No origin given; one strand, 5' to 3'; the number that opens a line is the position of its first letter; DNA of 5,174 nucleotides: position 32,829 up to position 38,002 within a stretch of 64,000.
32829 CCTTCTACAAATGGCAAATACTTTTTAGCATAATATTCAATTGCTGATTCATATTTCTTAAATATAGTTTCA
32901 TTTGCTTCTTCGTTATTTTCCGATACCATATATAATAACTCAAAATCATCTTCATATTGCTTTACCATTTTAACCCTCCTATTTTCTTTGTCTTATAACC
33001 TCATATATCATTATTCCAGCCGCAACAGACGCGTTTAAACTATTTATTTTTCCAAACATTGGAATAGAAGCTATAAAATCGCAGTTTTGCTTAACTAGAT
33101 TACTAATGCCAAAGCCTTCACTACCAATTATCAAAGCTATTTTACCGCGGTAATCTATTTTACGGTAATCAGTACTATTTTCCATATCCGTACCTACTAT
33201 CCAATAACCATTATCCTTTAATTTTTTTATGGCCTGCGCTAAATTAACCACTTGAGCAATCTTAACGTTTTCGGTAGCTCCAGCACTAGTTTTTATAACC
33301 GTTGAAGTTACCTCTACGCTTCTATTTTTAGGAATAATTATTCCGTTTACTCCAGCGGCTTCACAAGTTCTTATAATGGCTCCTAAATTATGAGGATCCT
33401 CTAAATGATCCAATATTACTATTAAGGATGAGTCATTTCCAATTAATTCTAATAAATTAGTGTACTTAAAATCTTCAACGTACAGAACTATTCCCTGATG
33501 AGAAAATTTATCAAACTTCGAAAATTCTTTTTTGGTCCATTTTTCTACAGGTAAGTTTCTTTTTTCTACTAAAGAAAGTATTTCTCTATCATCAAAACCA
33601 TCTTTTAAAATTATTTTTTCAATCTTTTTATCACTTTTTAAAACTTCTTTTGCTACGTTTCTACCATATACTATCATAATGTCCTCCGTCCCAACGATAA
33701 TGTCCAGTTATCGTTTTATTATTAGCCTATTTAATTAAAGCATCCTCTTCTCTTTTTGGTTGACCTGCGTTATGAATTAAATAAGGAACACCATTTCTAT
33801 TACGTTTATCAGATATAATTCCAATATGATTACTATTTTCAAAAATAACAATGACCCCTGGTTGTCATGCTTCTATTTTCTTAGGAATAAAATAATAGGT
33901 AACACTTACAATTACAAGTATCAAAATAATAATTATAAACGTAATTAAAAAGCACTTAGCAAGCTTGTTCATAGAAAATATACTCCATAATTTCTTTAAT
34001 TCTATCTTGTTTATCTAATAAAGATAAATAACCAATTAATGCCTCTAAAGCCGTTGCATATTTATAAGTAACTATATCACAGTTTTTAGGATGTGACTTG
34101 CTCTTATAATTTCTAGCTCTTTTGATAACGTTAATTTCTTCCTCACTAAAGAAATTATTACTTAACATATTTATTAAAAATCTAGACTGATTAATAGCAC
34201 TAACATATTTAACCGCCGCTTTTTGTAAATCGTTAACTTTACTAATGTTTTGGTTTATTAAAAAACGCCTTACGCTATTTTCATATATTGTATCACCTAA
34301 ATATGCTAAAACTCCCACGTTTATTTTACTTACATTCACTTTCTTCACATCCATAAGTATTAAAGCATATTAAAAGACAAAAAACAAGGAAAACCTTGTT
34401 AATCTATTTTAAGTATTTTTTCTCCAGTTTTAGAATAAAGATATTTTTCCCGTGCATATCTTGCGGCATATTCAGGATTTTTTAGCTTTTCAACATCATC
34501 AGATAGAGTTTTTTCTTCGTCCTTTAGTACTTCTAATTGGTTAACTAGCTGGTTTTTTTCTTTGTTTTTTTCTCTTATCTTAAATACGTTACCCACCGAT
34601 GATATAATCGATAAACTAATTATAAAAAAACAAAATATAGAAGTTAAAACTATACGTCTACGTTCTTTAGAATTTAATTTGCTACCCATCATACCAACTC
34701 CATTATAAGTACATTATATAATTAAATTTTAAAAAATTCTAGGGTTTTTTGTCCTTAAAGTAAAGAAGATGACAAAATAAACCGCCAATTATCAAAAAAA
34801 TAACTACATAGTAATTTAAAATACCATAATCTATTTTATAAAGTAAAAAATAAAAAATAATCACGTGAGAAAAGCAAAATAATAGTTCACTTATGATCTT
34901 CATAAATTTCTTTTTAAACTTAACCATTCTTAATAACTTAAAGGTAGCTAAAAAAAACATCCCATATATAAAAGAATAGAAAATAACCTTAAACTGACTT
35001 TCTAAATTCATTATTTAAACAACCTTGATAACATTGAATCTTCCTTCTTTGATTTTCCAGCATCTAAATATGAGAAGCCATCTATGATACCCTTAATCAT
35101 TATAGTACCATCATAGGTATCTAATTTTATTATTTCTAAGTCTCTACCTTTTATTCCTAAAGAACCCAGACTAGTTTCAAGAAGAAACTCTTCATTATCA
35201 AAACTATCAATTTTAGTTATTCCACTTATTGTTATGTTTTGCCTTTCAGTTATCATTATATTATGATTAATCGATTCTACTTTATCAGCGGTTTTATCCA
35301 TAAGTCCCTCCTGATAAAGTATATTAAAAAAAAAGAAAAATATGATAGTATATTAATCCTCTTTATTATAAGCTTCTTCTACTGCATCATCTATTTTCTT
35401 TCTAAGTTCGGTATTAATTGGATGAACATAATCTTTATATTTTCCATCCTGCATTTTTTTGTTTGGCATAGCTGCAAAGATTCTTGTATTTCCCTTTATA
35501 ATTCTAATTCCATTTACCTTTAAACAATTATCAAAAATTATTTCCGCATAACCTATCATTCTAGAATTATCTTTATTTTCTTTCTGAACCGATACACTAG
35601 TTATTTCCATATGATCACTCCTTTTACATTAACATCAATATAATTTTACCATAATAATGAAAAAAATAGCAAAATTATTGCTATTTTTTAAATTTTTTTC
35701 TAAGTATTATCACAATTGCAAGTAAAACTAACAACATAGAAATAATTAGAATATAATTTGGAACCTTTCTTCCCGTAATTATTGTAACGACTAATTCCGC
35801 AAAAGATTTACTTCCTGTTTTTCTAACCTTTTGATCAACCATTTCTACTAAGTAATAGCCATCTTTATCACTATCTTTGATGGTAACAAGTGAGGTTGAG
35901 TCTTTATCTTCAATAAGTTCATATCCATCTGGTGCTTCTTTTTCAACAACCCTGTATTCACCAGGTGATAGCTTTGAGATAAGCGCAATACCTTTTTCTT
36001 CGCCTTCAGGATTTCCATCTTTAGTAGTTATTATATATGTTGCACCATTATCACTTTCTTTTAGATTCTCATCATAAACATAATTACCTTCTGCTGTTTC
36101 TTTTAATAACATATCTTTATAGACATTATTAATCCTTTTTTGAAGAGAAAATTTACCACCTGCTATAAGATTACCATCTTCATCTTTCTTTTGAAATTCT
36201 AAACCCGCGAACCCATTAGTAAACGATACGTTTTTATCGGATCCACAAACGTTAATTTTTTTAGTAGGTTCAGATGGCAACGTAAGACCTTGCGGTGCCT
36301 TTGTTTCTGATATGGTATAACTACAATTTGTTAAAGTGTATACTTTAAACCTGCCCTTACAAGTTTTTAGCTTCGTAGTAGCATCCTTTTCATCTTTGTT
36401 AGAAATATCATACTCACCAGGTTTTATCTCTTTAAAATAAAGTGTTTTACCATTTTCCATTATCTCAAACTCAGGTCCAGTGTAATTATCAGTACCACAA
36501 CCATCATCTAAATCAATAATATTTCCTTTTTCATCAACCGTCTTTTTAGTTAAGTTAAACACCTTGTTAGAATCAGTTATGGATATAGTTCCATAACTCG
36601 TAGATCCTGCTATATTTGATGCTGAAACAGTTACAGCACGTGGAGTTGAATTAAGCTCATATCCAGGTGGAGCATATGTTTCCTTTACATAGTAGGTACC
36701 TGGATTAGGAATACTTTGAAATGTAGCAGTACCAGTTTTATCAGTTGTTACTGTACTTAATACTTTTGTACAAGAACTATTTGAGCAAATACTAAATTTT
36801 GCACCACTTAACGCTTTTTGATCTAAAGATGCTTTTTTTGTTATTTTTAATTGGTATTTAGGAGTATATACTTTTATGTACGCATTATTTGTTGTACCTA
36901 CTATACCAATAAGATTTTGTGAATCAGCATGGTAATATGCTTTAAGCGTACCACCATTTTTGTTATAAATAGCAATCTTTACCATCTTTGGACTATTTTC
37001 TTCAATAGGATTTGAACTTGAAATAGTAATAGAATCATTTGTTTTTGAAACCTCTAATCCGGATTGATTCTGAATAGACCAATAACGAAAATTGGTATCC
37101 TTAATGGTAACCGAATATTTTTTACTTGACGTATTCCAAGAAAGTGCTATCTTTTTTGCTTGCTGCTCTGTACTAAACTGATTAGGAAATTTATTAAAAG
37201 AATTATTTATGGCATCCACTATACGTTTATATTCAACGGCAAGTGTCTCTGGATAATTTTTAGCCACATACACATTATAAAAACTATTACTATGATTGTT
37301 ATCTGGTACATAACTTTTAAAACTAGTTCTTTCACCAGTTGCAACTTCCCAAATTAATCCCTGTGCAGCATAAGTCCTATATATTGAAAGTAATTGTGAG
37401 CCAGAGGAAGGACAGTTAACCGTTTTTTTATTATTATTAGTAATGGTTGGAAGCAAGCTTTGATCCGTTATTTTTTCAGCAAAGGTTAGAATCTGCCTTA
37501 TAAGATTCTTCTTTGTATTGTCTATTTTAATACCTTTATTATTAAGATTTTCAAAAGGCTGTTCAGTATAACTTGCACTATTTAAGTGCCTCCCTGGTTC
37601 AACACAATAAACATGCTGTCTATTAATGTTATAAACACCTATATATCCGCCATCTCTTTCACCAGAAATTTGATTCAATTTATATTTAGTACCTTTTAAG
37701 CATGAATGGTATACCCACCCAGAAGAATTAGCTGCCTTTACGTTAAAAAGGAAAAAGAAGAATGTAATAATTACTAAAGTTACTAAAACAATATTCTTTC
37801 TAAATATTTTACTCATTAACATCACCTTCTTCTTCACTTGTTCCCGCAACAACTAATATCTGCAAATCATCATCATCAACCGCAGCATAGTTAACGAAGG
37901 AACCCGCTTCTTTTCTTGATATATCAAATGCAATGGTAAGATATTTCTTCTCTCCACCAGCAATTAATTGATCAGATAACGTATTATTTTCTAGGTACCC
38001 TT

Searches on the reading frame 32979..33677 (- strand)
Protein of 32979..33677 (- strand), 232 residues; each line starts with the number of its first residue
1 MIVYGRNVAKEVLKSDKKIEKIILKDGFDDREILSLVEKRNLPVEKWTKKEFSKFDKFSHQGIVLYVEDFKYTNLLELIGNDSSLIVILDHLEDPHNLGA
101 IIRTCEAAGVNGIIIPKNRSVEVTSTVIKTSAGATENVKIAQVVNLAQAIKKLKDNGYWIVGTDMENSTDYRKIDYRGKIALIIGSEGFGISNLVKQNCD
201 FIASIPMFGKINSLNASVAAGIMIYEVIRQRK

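Call 23: search_protein_families(library=ncbifam, proteins=[window:32979-33677:-], max_evalue=0.00001)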
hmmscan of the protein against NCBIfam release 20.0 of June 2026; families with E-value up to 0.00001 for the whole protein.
window:32979-33677:- (232 aa): 10 families
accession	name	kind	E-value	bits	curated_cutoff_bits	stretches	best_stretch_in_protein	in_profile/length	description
TIGR00186.1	rRNA_methyl_3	equivalog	6.6e-71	238.6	160.15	1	2-231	4-240/240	23S rRNA (guanosine(2251)-2'-O)-methyltransferase RlmB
NF008386.0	PRK11181.1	equivalog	1.4e-54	185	366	1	2-232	4-243/244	23S rRNA (guanosine(2251)-2'-O)-methyltransferase RlmB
NF008295.0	PRK11081.1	equivalog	3.5e-29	102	227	1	82-232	17-166/230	tRNA (guanosine(18)-2'-O)-methyltransferase TrmH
NF008117.0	PRK10864.1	equivalog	7.2e-28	97.8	267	1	66-232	176-343/344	tRNA/rRNA methyltransferase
NF000477.1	NshR_TsnR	equivalog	3e-16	59.6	425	1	30-229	62-262/266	NshR/TsnR family 23S rRNA methyltransferase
NF000035.1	nosihep_NshR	exception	5.2e-13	49.1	500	1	32-226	64-259/274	NshR family nosiheptide/thiostrepton resistance 23S rRNA methyltransferase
TIGR00050.1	rRNA_methyl_1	subfamily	2.6e-12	47.1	167.15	1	86-230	6-156/233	TrmJ/YjtD family RNA methyltransferase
TIGR00185.1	tRNA_yibK_trmL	equivalog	3.2e-11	43.3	190.6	1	87-231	4-148/154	tRNA (uridine(34)/cytosine(34)/5-carboxymethylaminomethyluridine(34)-2'-O)-methyltransferase TrmL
NF041077.1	tRNAmeth_TrmJ_Sulfolob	equivalog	9.1e-09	35.3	350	1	87-231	4-155/229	tRNA (cytidine-2'-O-)-methyltransferase TrmJ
NF011694.0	PRK15114.1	equivalog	2.3e-06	27.3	280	0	93-227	13-156/246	tRNA (cytosine(32)/uridine(32)-2'-O)-methyltransferase TrmJ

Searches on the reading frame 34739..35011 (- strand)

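Call 23: search_protein_families(library=ncbifam, proteins=[window:34739-35011:-], max_evalue=0.00001)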
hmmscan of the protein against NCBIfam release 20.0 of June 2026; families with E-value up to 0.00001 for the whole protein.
window:34739-35011:- (90 aa): 1 family
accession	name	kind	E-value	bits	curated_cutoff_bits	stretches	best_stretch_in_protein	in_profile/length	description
TIGR02893.2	spore_yabQ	equivalog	1.5e-12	47.6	32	1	3-84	1-85/88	spore cortex biosynthesis protein YabQ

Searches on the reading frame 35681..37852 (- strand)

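Call 23: search_protein_families(library=ncbifam, proteins=[window:35681-37852:-], max_evalue=0.00001)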
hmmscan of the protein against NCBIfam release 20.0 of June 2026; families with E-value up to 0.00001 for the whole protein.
window:35681-37852:- (723 aa): 1 family
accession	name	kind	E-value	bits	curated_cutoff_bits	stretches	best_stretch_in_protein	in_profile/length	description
NF033902.0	iso_D2_wall_anc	subfamily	7.6e-15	54.7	95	1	208-430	251-500/540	SpaH/EbpB family LPXTG-anchored major pilin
